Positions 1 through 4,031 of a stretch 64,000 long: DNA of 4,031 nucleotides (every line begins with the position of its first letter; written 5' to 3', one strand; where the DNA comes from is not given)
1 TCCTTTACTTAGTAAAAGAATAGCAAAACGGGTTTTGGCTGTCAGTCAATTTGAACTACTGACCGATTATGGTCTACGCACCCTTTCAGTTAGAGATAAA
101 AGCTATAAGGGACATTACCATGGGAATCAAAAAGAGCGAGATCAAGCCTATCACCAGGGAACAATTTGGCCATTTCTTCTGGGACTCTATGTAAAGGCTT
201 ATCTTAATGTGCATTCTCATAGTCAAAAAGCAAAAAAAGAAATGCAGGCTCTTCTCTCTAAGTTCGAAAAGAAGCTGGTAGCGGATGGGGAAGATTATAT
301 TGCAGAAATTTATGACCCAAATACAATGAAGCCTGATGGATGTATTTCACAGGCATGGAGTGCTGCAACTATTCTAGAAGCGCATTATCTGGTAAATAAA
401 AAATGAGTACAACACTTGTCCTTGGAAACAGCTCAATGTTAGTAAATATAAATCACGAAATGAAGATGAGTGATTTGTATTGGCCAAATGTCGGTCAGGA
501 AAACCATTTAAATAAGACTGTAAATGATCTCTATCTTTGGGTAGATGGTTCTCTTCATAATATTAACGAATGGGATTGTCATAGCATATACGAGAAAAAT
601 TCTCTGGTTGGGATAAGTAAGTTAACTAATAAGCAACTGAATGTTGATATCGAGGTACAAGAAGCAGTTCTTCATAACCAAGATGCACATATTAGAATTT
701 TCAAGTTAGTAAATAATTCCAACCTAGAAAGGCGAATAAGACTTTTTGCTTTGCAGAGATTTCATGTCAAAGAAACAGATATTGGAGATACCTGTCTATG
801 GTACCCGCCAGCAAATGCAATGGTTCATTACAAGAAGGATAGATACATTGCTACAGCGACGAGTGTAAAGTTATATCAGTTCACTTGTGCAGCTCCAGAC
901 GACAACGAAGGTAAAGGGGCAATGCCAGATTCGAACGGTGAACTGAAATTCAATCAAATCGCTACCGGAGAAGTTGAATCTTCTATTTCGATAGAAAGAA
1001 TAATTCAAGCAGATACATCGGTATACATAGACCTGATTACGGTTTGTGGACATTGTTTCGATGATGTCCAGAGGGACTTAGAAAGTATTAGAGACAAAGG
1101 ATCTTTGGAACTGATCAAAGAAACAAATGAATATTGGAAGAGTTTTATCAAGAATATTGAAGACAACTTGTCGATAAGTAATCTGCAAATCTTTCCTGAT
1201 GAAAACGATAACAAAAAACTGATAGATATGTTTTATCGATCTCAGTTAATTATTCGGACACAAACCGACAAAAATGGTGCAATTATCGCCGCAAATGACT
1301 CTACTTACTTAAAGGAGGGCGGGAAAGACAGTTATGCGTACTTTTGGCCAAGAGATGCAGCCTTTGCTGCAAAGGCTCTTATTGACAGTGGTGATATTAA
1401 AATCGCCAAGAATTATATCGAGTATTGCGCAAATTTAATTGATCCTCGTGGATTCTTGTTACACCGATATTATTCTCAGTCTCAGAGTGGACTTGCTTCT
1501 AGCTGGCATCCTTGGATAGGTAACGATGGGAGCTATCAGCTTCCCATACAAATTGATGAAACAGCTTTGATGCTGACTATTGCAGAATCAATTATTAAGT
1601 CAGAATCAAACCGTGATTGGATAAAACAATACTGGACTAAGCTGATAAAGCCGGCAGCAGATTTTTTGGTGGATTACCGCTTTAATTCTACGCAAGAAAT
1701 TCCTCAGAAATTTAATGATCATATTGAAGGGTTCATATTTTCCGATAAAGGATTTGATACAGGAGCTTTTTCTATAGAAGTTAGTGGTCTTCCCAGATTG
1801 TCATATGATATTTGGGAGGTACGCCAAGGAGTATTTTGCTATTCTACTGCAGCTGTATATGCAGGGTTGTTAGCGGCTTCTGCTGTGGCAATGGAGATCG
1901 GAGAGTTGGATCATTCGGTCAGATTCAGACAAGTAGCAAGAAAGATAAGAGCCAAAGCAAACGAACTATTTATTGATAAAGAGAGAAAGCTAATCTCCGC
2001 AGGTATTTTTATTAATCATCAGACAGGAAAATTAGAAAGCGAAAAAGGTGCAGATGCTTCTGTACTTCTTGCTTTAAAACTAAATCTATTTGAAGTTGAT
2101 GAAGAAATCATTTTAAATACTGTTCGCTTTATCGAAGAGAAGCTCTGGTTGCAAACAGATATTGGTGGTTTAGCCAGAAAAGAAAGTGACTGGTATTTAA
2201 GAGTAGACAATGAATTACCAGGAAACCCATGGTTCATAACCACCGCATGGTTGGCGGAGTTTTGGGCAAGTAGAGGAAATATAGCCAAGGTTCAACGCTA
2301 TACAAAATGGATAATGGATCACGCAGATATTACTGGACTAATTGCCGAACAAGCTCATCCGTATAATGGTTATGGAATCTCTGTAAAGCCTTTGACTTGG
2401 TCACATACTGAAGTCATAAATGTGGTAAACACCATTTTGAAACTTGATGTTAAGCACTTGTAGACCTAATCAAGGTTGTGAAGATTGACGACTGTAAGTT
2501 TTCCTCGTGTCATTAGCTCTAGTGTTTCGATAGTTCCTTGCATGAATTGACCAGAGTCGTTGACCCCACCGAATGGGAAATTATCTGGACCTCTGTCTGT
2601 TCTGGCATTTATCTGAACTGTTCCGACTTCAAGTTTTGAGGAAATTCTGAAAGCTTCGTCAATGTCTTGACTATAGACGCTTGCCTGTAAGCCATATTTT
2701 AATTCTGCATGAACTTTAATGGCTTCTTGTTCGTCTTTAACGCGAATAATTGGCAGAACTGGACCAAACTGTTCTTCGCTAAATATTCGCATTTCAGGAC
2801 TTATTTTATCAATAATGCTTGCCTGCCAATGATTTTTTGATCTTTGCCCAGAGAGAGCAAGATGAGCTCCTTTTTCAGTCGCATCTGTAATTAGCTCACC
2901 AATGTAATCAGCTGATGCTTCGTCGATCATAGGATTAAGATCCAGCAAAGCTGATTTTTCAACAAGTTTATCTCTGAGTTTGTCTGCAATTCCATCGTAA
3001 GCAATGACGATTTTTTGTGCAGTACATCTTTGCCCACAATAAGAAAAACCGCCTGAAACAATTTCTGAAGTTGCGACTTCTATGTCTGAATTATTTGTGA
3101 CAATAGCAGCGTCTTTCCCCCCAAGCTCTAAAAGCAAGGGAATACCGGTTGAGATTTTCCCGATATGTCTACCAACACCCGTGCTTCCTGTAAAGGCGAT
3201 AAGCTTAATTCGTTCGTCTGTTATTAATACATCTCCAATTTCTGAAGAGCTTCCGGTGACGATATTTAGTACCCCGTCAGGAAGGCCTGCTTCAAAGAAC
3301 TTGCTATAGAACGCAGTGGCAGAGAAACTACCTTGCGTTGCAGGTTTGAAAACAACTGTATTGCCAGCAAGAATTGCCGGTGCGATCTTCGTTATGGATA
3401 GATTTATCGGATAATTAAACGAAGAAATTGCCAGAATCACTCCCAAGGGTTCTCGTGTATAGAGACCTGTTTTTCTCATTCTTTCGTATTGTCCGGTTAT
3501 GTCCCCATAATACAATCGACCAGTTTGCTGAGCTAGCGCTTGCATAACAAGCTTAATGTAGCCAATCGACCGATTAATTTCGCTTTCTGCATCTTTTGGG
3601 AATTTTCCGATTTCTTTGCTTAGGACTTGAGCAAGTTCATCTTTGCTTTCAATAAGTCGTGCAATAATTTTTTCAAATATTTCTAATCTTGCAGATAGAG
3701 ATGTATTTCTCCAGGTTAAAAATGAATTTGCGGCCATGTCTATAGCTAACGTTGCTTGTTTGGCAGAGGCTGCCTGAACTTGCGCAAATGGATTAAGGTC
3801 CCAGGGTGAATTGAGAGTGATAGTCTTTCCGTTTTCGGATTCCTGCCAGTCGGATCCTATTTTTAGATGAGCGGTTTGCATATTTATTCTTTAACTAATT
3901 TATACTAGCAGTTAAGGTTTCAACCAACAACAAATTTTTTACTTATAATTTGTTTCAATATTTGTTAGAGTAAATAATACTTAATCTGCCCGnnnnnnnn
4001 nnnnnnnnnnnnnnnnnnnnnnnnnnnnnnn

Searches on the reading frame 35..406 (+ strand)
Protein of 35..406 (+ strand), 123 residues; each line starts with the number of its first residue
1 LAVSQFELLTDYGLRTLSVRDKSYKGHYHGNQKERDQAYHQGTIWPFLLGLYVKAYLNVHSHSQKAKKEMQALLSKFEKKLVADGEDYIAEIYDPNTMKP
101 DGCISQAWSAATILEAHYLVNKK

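Call 3: search_protein_families(library=pfam, proteins=[window:35-406:+], max_evalue=0.01)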
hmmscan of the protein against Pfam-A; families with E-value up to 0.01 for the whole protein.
window:35-406:+ (123 aa): 4 families
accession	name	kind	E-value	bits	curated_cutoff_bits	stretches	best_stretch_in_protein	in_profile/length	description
PF06202.20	GDE_C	-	9.5e-35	120.6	21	1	6-115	257-367/367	Amylo-alpha-1,6-glucosidase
PF22422.2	MGH1-like_GH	-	1.4e-07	31.9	27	1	7-109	269-356/356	Mannosylglycerate hydrolase MGH1-like glycoside hydrolase domain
PF03200.22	Glyco_hydro_63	-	1.7e-06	27.6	22.4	1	7-113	378-487/492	Glycosyl hydrolase family 63 C-terminal domain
PF12899.13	Glyco_hydro_100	-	0.00022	20.5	23.6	1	29-121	346-433/435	Alkaline and neutral invertase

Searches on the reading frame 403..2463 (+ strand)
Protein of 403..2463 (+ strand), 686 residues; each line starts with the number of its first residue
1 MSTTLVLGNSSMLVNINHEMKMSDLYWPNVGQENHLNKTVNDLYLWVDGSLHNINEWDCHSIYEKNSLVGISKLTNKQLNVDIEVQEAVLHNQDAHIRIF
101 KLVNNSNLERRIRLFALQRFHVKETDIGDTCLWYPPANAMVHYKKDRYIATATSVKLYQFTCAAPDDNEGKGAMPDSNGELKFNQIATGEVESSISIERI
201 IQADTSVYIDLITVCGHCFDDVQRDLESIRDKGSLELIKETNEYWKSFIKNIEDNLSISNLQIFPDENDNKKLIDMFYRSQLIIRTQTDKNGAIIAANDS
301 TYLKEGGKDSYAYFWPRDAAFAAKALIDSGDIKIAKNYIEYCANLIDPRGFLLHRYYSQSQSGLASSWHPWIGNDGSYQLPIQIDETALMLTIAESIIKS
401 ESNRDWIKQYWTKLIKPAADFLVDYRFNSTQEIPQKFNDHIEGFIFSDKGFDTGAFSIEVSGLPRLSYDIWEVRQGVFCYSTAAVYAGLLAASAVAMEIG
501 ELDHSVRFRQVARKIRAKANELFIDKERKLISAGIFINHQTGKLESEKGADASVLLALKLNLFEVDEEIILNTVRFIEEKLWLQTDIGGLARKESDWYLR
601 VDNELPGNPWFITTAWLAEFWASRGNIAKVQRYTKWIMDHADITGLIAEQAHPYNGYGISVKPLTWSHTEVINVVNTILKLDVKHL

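Call 3: search_protein_families(library=pfam, proteins=[window:403-2463:+], max_evalue=0.01)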
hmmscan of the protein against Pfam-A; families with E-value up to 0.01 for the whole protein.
window:403-2463:+ (686 aa): 4 families
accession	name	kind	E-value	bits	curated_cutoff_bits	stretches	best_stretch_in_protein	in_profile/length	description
PF00723.27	Glyco_hydro_15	-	4.2e-23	82.4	22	3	467-621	167-329/427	Glycosyl hydrolases family 15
PF16335.10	GtaA_6_Hairpin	-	0.0023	17.7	24.9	1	379-430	103-153/343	Glutaminase A six helical-hairpin domain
PF20628.3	Dyp_perox_C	-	0.0031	17.7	20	1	37-106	32-95/166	Dyp-type peroxidase, C-terminal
PF06165.18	GH94_b-supersand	-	0.0082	16.1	23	0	69-123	84-138/251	Glycosyl hydrolase 94, supersandwich domain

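Call 4: search_protein_families(library=ncbifam, proteins=[window:403-2463:+], max_evalue=0.001)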
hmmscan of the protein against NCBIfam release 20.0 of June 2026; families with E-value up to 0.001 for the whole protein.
window:403-2463:+ (686 aa): 4 families
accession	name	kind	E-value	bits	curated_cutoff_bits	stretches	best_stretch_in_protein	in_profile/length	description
TIGR01577.1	oligosac_amyl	hypoth_equivalog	4.9e-69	233.5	820.7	2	12-430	1-397/616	oligosaccharide amylase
TIGR01535.1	glucan_glucosid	equivalog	5.6e-20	71.3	741.9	1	105-537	91-471/662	glucan 1,4-alpha-glucosidase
NF041084.1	trehalase_H1_Arch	equivalog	1.1e-15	57.3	820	2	236-350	187-290/570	alpha,alpha-trehalase TreH1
NF041085.1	trehalase_H2_Arch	equivalog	7.1e-13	47.8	1000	2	269-357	206-299/579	alpha,alpha-trehalase TreH2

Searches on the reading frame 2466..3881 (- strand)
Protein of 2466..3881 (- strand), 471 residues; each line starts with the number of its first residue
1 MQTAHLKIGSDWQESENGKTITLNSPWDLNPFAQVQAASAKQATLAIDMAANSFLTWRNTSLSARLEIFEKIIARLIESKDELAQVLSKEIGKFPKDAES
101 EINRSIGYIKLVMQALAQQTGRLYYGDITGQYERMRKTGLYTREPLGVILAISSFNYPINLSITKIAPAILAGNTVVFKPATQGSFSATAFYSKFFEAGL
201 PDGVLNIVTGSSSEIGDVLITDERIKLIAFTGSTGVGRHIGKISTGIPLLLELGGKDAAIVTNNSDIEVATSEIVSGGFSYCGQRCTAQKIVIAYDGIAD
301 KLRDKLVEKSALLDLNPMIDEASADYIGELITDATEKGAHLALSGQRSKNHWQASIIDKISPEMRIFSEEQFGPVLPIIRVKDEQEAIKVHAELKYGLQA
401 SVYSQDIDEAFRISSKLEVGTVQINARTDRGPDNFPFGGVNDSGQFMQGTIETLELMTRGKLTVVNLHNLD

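Call 3: search_protein_families(library=pfam, proteins=[window:2466-3881:-], max_evalue=0.01)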
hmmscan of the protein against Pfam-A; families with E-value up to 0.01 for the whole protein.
window:2466-3881:- (471 aa): 1 family
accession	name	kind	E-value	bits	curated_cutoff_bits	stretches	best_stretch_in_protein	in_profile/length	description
PF00171.27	Aldedh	-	3.1e-121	405.6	23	1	12-461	1-459/461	Aldehyde dehydrogenase family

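Call 4: search_protein_families(library=ncbifam, proteins=[window:2466-3881:-], max_evalue=0.001)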
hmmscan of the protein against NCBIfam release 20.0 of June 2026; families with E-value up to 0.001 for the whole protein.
window:2466-3881:- (471 aa): 45 families (the best 25 are shown)
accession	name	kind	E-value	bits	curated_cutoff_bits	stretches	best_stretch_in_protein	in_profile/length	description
NF040648.1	lactal_redase_Meth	equivalog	1.3e-100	337.6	650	1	20-466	12-463/463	lactaldehyde dehydrogenase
NF040869.1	G3PDH_Arch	equivalog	7e-88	295.5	780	1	10-466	26-492/502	NADP-dependent glyceraldehyde-3-phosphate dehydrogenase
NF042993.1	AlphKGSA_gudD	equivalog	4.3e-86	289.6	770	1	7-444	7-458/481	alpha-ketoglutaric semialdehyde dehydrogenase GucD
TIGR03250.1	PhnAcAld_DH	equivalog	7.7e-84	282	635.65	1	14-458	12-463/472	phosphonoacetaldehyde dehydrogenase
NF052305.1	DioxValDhHalo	equivalog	8.6e-83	278.8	750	1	8-444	9-458/483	2,5-dioxovalerate dehydrogenase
TIGR01780.1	SSADH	subfamily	5.2e-80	269.5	646.35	1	32-449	10-436/448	succinate-semialdehyde dehydrogenase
NF047626.1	SulfactDhSafD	equivalog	2.3e-78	264.3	700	1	22-454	4-443/454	sulfoacetaldehyde dehydrogenase SafD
NF006916.0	PRK09407.1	equivalog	1.5e-76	258.1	521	1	13-445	28-472/526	succinic semialdehyde dehydrogenase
NF010000.0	PRK13473.1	subfamily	1.9e-75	254.3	615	1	6-445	5-452/475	aminobutyraldehyde dehydrogenase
NF002852.0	PRK03137.1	subfamily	2.6e-74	250.9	648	1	30-445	62-491/514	L-glutamate gamma-semialdehyde dehydrogenase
TIGR01804.1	BADH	equivalog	3.5e-72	243.4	668.6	1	8-455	2-461/467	betaine-aldehyde dehydrogenase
NF009725.0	PRK13252.1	equivalog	8.2e-72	242.2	593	1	4-470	7-484/488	betaine-aldehyde dehydrogenase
NF008415.0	PRK11241.1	equivalog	2e-70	237.8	828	1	8-450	15-465/482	NADP-dependent succinate-semialdehyde dehydrogenase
NF040792.1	glyc_ald_dh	equivalog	8.6e-70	236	760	1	6-427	3-436/488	D-glyceraldehyde dehydrogenase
TIGR02299.1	HpaE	equivalog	9e-69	232.3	638.35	1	8-466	5-477/488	5-carboxymethyl-2-hydroxymuconate semialdehyde dehydrogenase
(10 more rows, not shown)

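Call 49: search_solved_structures(query=window:2466-3881:-, max_evalue=1e-40)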
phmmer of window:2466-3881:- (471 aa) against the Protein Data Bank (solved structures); distinct sequences matched with E-value up to 1e-40: 150 (the best 60 are shown).
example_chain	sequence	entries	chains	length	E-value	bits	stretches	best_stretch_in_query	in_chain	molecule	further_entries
3prl_A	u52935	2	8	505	1.7e-108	366.8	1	6-468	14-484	NADP-dependent glyceraldehyde-3-phosphate dehydrogenase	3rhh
9dla_A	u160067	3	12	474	2.1e-105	356.6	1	9-464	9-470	NADP-dependent glyceraldehyde-3-phosphate dehydrogenase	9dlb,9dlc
1euh_A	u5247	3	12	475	4.9e-105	355.4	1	8-465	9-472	NADP DEPENDENT NON PHOSPHORYLATING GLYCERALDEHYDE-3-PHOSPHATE DEHYDROGENASE | PROTEIN (NADP DEPENDENT NONPHOSPHORYLATING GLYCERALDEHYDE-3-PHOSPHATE DEHYDROGENAS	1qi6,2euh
2id2_A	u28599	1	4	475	1.8e-104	353.5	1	8-465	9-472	NADP-dependent glyceraldehyde-3-phosphate dehydrogenase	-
2esd_A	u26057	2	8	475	3.3e-104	352.6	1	8-465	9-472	NADP-dependent glyceraldehyde-3-phosphate dehydrogenase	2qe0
1qi1_A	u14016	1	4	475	1.7e-103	350.3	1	8-465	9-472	PROTEIN (NADP-DEPENDENT NONPHOSPHORYLATING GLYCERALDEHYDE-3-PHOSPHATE DEHYDROGENASE)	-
7pkj_A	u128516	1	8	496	5.5e-101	342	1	8-465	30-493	Putative NADP-dependent glyceraldehyde-3-phosphate dehydrogenase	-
8qhn_A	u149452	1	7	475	1.7e-99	337.1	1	8-465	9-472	NADP-dependent glyceraldehyde-3-phosphate dehydrogenase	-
8qhn_D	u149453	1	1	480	1.8e-99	337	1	8-465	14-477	NADP-dependent glyceraldehyde-3-phosphate dehydrogenase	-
7pkc_A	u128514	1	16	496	2e-99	336.9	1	8-465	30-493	Putative NADP-dependent glyceraldehyde-3-phosphate dehydrogenase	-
9ras_A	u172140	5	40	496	2e-99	336.8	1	8-465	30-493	NADP-dependent glyceraldehyde-3-phosphate dehydrogenase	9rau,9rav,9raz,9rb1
8hap_A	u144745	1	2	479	8.8e-69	235.9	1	19-467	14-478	Aldehyde dehydrogenase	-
8s33_A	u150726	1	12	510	9.4e-66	225.9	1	8-455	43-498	Succinate-semialdehyde dehydrogenase [NAD(P)+]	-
8of1_A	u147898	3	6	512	1.6e-65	225.1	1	8-451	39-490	Succinate-semialdehyde dehydrogenase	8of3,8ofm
3pqa_A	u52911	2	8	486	2.5e-65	224.5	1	21-465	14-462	Lactaldehyde dehydrogenase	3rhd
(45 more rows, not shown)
